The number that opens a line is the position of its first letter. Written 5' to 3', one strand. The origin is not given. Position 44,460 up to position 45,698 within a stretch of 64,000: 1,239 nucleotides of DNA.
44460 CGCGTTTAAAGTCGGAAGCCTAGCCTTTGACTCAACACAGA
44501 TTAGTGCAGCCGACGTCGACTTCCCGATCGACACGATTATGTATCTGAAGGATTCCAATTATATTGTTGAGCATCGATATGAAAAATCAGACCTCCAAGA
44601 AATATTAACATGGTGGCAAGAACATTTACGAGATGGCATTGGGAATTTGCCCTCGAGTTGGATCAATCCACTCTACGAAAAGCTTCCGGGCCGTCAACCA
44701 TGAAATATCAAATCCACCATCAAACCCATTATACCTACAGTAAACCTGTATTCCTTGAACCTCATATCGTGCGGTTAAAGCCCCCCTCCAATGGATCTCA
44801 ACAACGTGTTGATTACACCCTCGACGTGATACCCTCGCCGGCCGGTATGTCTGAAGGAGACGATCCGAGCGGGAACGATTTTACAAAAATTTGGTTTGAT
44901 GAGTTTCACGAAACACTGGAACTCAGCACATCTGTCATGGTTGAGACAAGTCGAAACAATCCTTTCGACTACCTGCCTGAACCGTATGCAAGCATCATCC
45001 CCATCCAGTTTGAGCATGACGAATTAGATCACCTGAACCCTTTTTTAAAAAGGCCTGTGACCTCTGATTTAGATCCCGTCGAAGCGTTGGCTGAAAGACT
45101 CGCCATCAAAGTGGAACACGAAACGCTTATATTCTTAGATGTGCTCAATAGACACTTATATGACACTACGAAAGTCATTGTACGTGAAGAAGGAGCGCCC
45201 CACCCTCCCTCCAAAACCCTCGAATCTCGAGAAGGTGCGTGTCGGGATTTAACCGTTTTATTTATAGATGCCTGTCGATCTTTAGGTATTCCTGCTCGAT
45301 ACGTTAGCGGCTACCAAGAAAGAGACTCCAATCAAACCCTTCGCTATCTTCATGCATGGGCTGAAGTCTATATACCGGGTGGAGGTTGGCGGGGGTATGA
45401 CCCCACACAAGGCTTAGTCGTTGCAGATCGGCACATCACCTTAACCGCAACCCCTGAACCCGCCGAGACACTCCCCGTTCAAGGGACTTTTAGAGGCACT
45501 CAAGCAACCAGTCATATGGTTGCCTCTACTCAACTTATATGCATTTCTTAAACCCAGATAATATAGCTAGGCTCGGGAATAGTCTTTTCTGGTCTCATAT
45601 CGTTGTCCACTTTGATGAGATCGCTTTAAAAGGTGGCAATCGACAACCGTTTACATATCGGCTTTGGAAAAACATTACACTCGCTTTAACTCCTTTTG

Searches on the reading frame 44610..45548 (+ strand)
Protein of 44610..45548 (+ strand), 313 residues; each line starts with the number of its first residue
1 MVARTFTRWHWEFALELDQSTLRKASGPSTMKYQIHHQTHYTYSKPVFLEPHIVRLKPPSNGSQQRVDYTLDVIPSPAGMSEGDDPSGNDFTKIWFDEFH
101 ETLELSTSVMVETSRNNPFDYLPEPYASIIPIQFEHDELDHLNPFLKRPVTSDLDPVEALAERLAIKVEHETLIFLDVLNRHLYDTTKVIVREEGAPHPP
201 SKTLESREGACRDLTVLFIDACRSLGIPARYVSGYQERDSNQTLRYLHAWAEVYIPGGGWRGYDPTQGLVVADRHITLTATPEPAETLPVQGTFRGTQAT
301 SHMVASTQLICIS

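Call 30: search_protein_families(library=pfam, proteins=[window:44610-45548:+], max_evalue=0.01)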
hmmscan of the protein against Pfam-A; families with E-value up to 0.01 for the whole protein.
window:44610-45548:+ (313 aa): 2 families
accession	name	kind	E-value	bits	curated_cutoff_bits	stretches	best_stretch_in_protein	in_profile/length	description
PF08379.15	Bact_transglu_N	-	7.3e-22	78.3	27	1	33-112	1-80/80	Bacterial transglutaminase-like N-terminal region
PF01841.26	Transglut_core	-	4e-20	72.6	23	1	193-265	36-108/108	Transglutaminase-like superfamily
